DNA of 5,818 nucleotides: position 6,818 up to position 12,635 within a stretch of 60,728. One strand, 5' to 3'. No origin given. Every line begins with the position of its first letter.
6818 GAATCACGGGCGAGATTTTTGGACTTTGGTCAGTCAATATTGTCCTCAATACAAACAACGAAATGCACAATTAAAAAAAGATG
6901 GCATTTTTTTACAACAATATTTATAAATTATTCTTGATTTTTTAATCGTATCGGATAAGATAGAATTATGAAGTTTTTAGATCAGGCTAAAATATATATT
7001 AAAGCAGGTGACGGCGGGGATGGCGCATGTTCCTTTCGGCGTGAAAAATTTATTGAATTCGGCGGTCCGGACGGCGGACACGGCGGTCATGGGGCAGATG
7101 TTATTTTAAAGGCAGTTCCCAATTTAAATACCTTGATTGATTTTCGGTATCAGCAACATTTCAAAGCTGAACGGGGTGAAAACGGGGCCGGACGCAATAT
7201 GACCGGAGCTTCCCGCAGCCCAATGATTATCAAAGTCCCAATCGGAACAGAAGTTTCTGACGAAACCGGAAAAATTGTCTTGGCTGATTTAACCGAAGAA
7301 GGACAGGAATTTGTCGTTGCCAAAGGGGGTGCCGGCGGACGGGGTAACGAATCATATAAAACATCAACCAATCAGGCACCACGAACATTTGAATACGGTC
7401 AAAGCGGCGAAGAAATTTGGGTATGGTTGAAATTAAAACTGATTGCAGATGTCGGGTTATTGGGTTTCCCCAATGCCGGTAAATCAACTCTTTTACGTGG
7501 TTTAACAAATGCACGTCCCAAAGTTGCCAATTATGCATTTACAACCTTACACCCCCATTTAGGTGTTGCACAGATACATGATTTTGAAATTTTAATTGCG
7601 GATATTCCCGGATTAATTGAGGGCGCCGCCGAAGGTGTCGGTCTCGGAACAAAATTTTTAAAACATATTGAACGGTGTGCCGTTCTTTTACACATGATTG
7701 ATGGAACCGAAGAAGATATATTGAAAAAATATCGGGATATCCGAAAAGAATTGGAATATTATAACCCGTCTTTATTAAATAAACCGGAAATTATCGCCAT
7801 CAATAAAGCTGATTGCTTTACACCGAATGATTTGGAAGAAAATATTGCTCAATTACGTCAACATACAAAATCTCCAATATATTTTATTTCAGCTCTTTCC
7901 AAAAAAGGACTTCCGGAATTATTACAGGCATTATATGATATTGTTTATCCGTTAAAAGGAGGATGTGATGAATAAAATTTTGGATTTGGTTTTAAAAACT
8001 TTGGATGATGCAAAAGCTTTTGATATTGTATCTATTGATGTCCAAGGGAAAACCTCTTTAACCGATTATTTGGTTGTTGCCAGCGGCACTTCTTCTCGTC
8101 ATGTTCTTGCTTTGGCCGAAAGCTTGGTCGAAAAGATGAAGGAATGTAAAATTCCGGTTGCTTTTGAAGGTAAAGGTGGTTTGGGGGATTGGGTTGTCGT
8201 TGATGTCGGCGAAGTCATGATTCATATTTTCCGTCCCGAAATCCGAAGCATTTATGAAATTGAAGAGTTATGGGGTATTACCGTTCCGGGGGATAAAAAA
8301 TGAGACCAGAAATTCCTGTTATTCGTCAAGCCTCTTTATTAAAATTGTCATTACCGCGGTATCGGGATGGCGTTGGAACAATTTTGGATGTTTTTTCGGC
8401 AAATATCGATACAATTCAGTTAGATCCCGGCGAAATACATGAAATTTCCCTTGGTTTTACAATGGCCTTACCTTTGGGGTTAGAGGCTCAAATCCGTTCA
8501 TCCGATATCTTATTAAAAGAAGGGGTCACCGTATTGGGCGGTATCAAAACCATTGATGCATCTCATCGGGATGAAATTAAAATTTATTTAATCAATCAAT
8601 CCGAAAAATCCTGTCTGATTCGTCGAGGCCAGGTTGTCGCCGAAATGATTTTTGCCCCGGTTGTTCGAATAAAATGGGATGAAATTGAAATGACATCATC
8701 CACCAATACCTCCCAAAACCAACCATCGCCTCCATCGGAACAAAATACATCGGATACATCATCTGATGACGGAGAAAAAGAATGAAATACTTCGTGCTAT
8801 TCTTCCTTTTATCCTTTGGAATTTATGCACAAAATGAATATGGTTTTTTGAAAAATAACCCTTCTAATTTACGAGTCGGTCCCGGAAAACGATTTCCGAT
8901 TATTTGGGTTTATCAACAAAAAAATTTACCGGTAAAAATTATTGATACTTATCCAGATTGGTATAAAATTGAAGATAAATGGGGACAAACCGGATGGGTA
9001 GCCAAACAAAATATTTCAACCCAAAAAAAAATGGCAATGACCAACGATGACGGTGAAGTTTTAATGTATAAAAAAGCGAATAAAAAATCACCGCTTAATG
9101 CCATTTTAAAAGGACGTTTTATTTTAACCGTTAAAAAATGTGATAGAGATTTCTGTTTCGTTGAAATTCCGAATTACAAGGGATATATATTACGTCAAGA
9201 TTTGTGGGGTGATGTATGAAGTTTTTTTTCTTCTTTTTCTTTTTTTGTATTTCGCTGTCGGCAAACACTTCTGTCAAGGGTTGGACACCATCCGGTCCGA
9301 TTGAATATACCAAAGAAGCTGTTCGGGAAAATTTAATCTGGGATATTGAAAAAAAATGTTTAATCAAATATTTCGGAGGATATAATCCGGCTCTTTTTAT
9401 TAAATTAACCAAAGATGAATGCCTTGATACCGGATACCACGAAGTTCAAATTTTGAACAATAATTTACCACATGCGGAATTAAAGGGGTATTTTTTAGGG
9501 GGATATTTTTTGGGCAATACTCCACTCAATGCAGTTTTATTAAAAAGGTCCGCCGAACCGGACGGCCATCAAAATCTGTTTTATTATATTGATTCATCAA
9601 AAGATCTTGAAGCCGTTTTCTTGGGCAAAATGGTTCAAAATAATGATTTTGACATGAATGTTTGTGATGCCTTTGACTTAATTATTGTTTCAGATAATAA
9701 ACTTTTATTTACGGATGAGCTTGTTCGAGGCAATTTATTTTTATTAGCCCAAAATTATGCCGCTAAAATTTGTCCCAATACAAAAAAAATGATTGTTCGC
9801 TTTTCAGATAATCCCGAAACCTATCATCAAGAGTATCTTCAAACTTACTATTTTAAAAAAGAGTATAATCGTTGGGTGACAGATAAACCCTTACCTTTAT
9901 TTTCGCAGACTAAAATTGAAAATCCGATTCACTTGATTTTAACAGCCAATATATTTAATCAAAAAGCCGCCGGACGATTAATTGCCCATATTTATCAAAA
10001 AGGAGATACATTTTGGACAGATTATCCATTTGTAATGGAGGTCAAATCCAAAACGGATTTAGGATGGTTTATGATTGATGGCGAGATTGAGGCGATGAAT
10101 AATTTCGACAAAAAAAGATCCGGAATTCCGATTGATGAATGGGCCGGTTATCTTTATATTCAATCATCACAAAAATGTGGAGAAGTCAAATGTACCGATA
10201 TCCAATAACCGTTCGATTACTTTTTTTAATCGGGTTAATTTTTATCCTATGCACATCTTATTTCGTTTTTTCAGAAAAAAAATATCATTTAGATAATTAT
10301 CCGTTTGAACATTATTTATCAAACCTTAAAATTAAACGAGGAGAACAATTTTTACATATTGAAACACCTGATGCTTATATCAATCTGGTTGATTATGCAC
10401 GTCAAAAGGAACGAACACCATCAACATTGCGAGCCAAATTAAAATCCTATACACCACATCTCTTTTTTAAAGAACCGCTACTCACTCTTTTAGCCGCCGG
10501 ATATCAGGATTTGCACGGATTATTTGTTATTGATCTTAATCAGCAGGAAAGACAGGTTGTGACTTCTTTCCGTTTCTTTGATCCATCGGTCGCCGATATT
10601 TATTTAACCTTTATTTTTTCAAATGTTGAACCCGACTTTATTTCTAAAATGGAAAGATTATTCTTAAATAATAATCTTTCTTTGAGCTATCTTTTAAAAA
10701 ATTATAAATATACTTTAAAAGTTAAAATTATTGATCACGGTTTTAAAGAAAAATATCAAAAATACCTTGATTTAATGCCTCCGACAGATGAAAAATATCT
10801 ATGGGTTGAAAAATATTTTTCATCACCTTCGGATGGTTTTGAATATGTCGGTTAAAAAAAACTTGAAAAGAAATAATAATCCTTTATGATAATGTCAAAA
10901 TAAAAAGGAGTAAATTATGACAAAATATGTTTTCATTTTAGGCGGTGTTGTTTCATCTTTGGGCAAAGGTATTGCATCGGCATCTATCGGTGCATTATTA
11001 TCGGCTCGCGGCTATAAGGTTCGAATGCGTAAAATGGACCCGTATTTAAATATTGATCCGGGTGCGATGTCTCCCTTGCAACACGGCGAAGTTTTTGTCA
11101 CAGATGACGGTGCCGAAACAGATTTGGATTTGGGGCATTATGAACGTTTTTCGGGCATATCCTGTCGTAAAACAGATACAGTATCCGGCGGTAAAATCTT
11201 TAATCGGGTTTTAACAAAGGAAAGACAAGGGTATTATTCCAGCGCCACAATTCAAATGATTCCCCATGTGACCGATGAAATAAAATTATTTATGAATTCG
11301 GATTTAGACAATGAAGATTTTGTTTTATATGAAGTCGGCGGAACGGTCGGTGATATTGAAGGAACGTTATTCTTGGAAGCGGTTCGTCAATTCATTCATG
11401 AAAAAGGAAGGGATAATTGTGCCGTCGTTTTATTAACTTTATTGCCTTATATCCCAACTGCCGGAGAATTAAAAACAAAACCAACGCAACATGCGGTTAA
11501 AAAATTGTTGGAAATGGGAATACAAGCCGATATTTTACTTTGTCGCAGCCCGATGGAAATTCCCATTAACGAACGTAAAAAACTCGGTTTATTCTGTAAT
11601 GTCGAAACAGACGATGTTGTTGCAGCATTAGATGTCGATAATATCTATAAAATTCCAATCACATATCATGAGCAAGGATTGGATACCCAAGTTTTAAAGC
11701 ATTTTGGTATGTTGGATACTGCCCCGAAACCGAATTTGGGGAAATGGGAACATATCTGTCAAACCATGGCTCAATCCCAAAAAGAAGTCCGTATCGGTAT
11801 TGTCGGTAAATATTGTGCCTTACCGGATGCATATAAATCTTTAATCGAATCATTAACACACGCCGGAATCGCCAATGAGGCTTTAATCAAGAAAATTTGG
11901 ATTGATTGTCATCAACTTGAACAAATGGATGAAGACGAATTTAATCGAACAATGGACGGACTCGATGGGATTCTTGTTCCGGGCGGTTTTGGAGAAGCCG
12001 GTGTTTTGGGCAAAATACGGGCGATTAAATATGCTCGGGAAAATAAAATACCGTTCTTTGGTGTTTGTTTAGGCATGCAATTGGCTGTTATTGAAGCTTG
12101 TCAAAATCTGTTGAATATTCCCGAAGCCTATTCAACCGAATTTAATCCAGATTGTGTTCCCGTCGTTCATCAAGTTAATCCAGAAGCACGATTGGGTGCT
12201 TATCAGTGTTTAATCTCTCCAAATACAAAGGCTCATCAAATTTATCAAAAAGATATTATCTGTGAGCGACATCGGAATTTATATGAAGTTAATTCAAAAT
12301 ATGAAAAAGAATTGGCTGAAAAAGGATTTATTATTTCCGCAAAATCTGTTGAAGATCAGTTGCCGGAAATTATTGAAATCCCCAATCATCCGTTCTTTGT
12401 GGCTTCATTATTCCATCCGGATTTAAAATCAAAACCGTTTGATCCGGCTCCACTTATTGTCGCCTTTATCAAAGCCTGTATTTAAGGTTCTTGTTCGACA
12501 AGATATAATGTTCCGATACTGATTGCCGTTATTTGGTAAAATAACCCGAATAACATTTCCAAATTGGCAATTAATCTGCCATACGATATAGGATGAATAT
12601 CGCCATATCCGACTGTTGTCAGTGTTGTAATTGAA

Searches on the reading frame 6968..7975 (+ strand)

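Call 28: search_protein_families(library=pfam, proteins=[window:6968-7975:+], max_evalue=0.001)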
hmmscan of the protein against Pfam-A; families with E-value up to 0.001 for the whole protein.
window:6968-7975:+ (335 aa): 4 families
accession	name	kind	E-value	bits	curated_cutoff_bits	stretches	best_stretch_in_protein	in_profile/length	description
PF01018.28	GTP1_OBG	-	2.1e-61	206.5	27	1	5-158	2-155/155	GTP1/OBG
PF01926.29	MMR_HSR1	-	1e-26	93.7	21.9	1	161-280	1-113/113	50S ribosome-binding GTPase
PF02421.24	FeoB_N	-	9e-15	55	27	1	162-321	3-155/156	Ferrous iron transport protein B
PF00009.33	GTP_EFTU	-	6.6e-05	23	26.5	0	271-326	121-186/188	Elongation factor Tu GTP binding domain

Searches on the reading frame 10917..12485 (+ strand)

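Call 50: search_protein_families(library=pfam, proteins=[window:10917-12485:+], max_evalue=0.001)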
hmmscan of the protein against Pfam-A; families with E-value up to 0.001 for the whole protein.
window:10917-12485:+ (522 aa): 3 families
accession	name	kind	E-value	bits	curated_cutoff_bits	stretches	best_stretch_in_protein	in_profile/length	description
PF06418.20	CTP_synth_N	-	1.1e-109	366.4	26.1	1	3-264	1-264/265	CTP synthase N-terminus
PF00117.34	GATase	-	1.4e-28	100.4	22.8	1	302-519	2-189/190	Glutamine amidotransferase class-I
PF07722.19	Peptidase_C26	-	1e-05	25.8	20.5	1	370-501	98-218/219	Peptidase C26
